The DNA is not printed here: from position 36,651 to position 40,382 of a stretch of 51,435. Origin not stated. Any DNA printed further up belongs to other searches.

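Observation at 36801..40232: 1143-aa outer-membrane protein with an internal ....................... repeat: possible half-size SprA-type translocon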

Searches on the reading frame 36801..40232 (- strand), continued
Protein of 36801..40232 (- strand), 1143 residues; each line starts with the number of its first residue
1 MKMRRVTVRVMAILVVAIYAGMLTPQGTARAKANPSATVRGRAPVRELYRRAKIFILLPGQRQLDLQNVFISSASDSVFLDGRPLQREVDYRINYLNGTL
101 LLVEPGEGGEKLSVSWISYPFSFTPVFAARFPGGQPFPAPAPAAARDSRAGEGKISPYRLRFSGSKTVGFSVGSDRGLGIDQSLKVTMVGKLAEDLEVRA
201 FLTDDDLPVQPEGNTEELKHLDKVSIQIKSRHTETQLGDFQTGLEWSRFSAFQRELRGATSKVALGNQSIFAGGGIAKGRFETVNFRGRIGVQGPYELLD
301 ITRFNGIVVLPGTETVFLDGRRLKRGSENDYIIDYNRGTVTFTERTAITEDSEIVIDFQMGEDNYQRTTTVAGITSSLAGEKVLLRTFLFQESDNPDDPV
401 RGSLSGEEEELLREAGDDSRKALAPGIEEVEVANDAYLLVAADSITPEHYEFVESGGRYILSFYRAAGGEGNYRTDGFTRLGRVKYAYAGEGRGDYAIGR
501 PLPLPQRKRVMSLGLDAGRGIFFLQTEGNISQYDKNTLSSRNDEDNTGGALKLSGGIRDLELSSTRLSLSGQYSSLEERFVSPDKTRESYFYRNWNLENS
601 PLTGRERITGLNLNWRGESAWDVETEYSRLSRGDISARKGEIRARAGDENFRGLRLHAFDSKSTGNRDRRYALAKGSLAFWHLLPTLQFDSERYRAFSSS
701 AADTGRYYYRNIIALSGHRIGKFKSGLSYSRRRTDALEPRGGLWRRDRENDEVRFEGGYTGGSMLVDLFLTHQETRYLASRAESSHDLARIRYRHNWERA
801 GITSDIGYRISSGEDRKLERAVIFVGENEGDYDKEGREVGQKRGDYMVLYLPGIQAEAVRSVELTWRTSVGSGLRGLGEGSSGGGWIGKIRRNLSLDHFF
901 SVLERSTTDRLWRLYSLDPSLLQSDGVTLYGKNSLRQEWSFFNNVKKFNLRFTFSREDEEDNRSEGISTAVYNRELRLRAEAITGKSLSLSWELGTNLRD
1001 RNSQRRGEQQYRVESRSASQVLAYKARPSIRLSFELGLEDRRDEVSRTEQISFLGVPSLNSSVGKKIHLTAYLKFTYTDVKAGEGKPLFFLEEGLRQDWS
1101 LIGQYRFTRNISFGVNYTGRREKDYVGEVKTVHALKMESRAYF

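Call 32: predict_structure(alignment_id=A1)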
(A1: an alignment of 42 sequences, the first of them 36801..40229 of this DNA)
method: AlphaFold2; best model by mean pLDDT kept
length: 1142 residues; sequences in the alignment: 42
mean_pLDDT: 85.0   pTM: 0.75
mean pLDDT of the five models: 85.0, 83.8, 82.0, 81.8, 80.9
residues with pLDDT >= 90: 615; 70-90: 398; 50-70: 42; < 50: 87
segments of 3 or more residues with pLDDT < 50: 1-4, 19-45, 121-153, 205-220, 875-881
pLDDT, mean of each block of 10 residues (from residue 1): 61 66 38 30 53 88 83 88 90 87 86 83 35 31 37 65 86 78 85 87 52 35 85 92 90 93 93 92 91 90 77 92 92 91 92 93 89 91 95 89 87 90 89 88 83 88 85 79 84 90 94 94 96 90 83 95 93 96 92 90 95 89 97 94 93 96 91 95 96 83 89 94 96 88 91 95 93 93 93 86 94 85 76 81 79 85 93 51 65 90 94 93 91 95 83 97 86 97 90 97 83 97 92 97 93 96 89 95 80 94 89 93 80 90 83
secondary structure, 60 per line:
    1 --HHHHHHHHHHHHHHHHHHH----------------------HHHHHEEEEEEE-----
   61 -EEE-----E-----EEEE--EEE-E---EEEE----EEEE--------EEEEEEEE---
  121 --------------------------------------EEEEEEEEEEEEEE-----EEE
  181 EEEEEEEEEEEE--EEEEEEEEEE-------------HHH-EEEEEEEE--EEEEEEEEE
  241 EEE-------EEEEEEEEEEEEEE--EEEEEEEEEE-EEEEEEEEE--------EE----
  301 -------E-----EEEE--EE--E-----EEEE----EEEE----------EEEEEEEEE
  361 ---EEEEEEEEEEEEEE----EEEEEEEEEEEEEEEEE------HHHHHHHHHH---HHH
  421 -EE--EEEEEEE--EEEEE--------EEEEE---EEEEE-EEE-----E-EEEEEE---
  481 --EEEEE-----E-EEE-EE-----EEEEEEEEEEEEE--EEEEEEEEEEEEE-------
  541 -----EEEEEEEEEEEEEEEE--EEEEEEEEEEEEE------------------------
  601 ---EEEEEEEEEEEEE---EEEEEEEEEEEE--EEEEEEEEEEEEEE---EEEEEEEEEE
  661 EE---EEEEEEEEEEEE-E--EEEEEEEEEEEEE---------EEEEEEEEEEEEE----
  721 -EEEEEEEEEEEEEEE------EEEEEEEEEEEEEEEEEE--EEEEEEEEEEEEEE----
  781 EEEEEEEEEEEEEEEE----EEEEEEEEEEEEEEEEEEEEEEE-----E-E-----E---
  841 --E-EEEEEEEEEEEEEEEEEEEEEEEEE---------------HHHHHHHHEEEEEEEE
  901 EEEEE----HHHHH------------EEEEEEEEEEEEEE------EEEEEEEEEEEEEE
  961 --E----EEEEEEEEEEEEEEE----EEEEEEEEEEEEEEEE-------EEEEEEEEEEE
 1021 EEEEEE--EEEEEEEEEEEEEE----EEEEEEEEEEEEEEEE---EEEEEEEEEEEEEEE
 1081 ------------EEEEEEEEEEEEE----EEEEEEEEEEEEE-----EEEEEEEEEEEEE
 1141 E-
elements in order (helices of 4 or more, strands of 3 or more residues): H3-21 H44-48 E49-55 E62-64 E76-79 E82-84 E90-93 E98-101 E110-117 E159-172 E178-192 E195-204 E222-229 E232-243 E251-264 E267-276 E278-286 E314-317 E330-333 E338-341 E352-360 E364-377 E382-398 H405-414 E426-432 E435-439 E448-452 E456-460 E462-464 E472-477 E483-487 E495-497 E506-518 E521-533 E546-561 E564-576 E604-616 E620-631 E634-647 E651-662 E666-677 E682-694 E704-716 E722-736 E743-760 E763-776 E781-796 E801-823 E845-869 H885-892 E893-905 H910-914 E927-940 E947-960 E968-982 E987-1002 E1010-1026 E1029-1042 E1047-1062 E1066-1080 E1093-1105 E1110-1122 E1128-1141
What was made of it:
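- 36801..40232 (-): Gene for the 1143-aa outer-membrane protein, a compact SprA-like giant barrel. AF2 model with pLDDT 85 and pTM 0.75 (call 32).
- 40140..40232 (-): Signal peptide, aa 1-~31. Modelled as a helix at aa 3-21, followed by a low-confidence stretch (call 32).
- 38718..39038 (-): Insert 3 (aa 399-505): one helix plus a small beta domain between barrel strands. DSSP of the model (call 32).
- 36807..38717 (-): Main run of ~29 long antiparallel barrel strands (aa 506-1142), ending in the C-terminal signal ...ESRAYF. DSSP of the model, pLDDT mostly above 90 (call 32).
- About 38 long strands run from aa 159 to 1141 (call 32). The strand number is about that of SprA, without the inserts (call 32).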

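Call 34: fold_search(model_id=the predicted structure, library=pdb)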
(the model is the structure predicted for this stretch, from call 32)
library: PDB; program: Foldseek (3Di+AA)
matches with E <= 10: 822; with E <= 0.001: 277
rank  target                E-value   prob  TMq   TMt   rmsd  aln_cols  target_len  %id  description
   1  8gl6_A                2.1e-11  1.00  0.25  0.15  29.7      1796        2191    7  The Type 9 Secretion System in vitro assembled, RemA-CTD substrate bound complex (released 2024-01-31)
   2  8gl8_A                2.7e-11  1.00  0.25  0.15  29.6      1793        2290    7  The Type 9 Secretion System Extended Translocon - SprA-PorV-PPI-RemZ-SkpA-SprE complex (released 2024-01-31)
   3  9dc4_A                6.0e-10  1.00  0.17  0.21  30.8      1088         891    9  Transferrin Binding Protein A in complex with transferrin binding protein B, transferrin and globular domain of TonB (released 2026-03-04)
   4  6h3i_A                2.4e-09  1.00  0.25  0.16  28.8      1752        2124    7  Structural snapshots of the Type 9 protein translocon (released 2018-11-07)
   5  3v89_A                3.6e-09  1.00  0.18  0.23  29.3      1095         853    8  The crystal structure of transferrin binding protein A (TbpA) from Neisseria meningitidis serogroup B in complex with  (released 2012-02-15)
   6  6r2q_B                8.1e-09  1.00  0.18  0.28  24.2       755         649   10  Structure of the Mtr complex (released 2020-04-22)
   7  9clt_A                3.7e-08  1.00  0.17  0.21  30.3      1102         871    9  Transferrin Binding Protein A in complex with transferrin binding protein B and transferrin (iron bound to N lobe only (released 2026-03-11)
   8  5m9b                  4.2e-08  1.00  0.17  0.26  28.4       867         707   10  Crystal structure of the ferric enterobactin receptor (PfeA) from Pseudomonas aeruginosa (released 2018-02-21)
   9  3v8x_A                6.2e-08  1.00  0.17  0.21  29.8      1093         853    9  The crystal structure of transferrin binding protein A (TbpA) from Neisserial meningitidis serogroup B in complex with (released 2012-02-29)
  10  5nc3                  9.0e-08  1.00  0.18  0.27  28.6       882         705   10  Crystal structure of the ferric enterobactin receptor (PfeA) from Pseudomonas aeruginosa in complex with the tris-catech (released 2018-03-21)
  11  8agd_A                1.0e-07  1.00  0.19  0.20  19.0      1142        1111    8  Full SDBC and SOD assembly (released 2023-04-12)
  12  7zgx_A                1.1e-07  1.00  0.23  0.26  22.3      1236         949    8  S-layer Deinoxanthin Binding Complex, C1 symmetry (released 2022-07-13)
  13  8ae1_A                1.4e-07  1.00  0.23  0.25  24.8      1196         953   10  Structure of trimeric SlpA outer membrane protein (released 2022-11-30)
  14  6h3j_A                1.4e-07  1.00  0.21  0.15  29.0      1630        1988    6  Structural snapshots of the Type 9 protein translocon Plug-complex (released 2018-11-07)
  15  4rdr                  2.4e-07  1.00  0.15  0.23  25.3       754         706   11  Structure of the bacterial Zn-transporter ZnuD from Neisseria meningitidis (locked conformation bound to zinc and cadmiu (released 2015-08-19)
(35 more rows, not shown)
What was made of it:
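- On SprA/Sov: The AF2 model (pLDDT 85) has about 38 long strands by DSSP (call 32), and SprA entries are the top Foldseek hits (call 34).
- On TamB/AsmA-like: Structural neighbours are closed outer-membrane barrels (call 34).
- Closest known: SprA/Sov, the T9SS outer-membrane translocon. Same: SprA entries are the top structural hits (call 34).
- Closest known: LptD-LptE. Same: LptD appears among the Foldseek hits (call 34).
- Closest known: Deinococcus SlpA / S-layer deinoxanthin-binding complex. Same: Foldseek TM-scores of ~0.23-0.26 are as good as those for SprA (call 34).
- All top Foldseek hits are outer-membrane barrels, and SprA entries rank 1, 2 and 4 (E 2e-11 to 2e-9) (call 34). TbpA, MtrB, SlpA and LptD score almost as well (call 34). 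Foldseek scores to TonB-dependent receptors are close to those for SprA (call 34).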

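Call 43: search_protein_families(library=pfam, alignment_id=A1, max_evalue=1)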
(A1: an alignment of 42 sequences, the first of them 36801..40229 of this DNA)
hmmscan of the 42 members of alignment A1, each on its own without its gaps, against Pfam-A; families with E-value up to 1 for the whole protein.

A. member 1, window:36801-40229:- (1142 aa): 0 families

B. families by the number of members that match (of 42 scanned): 9 families
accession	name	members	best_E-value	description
PF09343.15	DUF2460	10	2.7e-05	Conserved hypothetical protein 2217 (DUF2460)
PF13505.12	OMP_b-brl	1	0.00091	Outer membrane protein beta-barrel domain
PF09149.16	DUF1935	1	0.076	Domain of unknown function (DUF1935)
PF05593.20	RHS_repeat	1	0.1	RHS Repeat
PF25222.1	DUF7840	1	0.14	Domain of unknown function (DUF7840)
PF03397.20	Rhabdo_matrix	1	0.15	Rhabdovirus matrix protein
PF18594.6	Sas6_CC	1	0.18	Sas6/XLF/XRCC4 coiled-coil domain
PF09134.16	Invasin_D3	1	0.26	Invasin, domain 3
PF25586.1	zf-CCCH_PAN3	1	0.3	PAN3 CCCH zinc finger domain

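Call 44: search_protein_families(library=ncbifam, alignment_id=A1, max_evalue=0.01)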
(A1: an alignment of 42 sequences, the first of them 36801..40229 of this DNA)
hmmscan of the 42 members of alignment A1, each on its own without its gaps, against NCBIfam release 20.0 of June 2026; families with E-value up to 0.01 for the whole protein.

A. member 1, window:36801-40229:- (1142 aa): 2 families
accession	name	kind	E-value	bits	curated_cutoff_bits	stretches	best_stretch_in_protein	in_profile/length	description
TIGR04189.1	surface_SprA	equivalog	7.8e-11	39.9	200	2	303-373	599-667/2319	T9SS outer membrane translocon Sov/SprA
NF052337.1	tail_tube_6XGR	equivalog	0.00075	19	60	0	327-368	136-177/245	phage tail tube protein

B. families by the number of members that match (of 42 scanned): 5 families
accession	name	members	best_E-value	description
TIGR04189.1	surface_SprA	33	6.8e-12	T9SS outer membrane translocon Sov/SprA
NF052337.1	tail_tube_6XGR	10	5e-06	phage tail tube protein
TIGR02217.1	chp_TIGR02217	6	7.8e-06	phage distal tail protein, Rcc01695 family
NF041027.1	GSU2204_Se_pt_1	1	0.0023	GSU2204 family CXXCH-containing (seleno)protein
NF008327.0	PRK11114.2-1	1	0.0047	cellulose biosynthesis cyclic di-GMP-binding regulatory protein BcsB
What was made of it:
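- On SprA/Sov (TIGR04189 equivalog): The best of 42 family members reaches E 6.8e-12 (call 44).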

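Call 45: search_protein_representatives(alignment_id=A1)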
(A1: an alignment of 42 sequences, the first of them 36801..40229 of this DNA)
Query: 42 sequences, 1134 profile positions. Proteins with E-value up to 0.001 (for the whole library): 4891; up to 1e-10: 3485; up to 1e-30: 2382. The best 150 are listed.
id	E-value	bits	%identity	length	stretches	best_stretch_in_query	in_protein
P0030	0.0e+00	1517.4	-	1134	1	18-1134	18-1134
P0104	0.0e+00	1259.8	-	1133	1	5-1134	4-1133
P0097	0.0e+00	1181.8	-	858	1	16-839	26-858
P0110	0.0e+00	1163.3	-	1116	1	3-1134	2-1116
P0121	0.0e+00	1153.1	-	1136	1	11-1134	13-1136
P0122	0.0e+00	1142.8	-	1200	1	30-1134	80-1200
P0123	0.0e+00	1109.5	-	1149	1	22-1134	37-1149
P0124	0.0e+00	1106.7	-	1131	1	27-1134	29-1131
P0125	0.0e+00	1059.7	-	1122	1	1-1134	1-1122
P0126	9.1e-299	1010.7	-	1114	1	48-1134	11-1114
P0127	1.5e-293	993.4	-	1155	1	40-1134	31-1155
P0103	1.8e-286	970.0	-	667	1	10-669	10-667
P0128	2.5e-285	966.2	-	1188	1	37-1134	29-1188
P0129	6.9e-275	931.7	-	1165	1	6-1134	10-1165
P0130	3.7e-269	912.7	-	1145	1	30-1134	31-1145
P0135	9.2e-264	894.8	-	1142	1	28-1134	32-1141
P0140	2.4e-258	876.9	-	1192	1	10-1134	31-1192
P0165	2.3e-233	794.2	-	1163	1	30-1134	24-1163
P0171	1.1e-230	785.3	-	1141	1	51-1134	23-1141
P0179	1.7e-224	764.7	-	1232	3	57-767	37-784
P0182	1.2e-221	755.3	-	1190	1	64-1134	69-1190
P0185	5.0e-218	743.3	-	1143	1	30-1134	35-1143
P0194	1.1e-214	732.2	-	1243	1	50-1134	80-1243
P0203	1.3e-209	715.5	-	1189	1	23-1134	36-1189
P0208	1.1e-205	702.4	-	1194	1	30-1134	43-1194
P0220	1.2e-200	685.8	-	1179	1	60-1134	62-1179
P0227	1.1e-197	676.0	-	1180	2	140-1134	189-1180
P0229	9.3e-196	669.6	-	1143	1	43-1134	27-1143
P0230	1.7e-195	668.7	-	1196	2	147-1134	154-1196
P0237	5.8e-193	660.3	-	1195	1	38-1134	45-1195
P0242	2.3e-192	658.4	-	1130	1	17-1067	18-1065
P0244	1.2e-191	656.0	-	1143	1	37-1134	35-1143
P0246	1.0e-190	652.9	-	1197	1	53-1134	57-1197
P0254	1.1e-189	649.6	-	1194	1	54-1130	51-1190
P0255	1.5e-189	649.0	-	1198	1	42-1134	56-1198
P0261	5.8e-189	647.1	-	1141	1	50-1134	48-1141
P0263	1.3e-188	646.0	-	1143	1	38-1134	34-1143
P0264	1.4e-188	645.8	-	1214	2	234-1134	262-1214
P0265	9.3e-188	643.1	-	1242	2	236-1134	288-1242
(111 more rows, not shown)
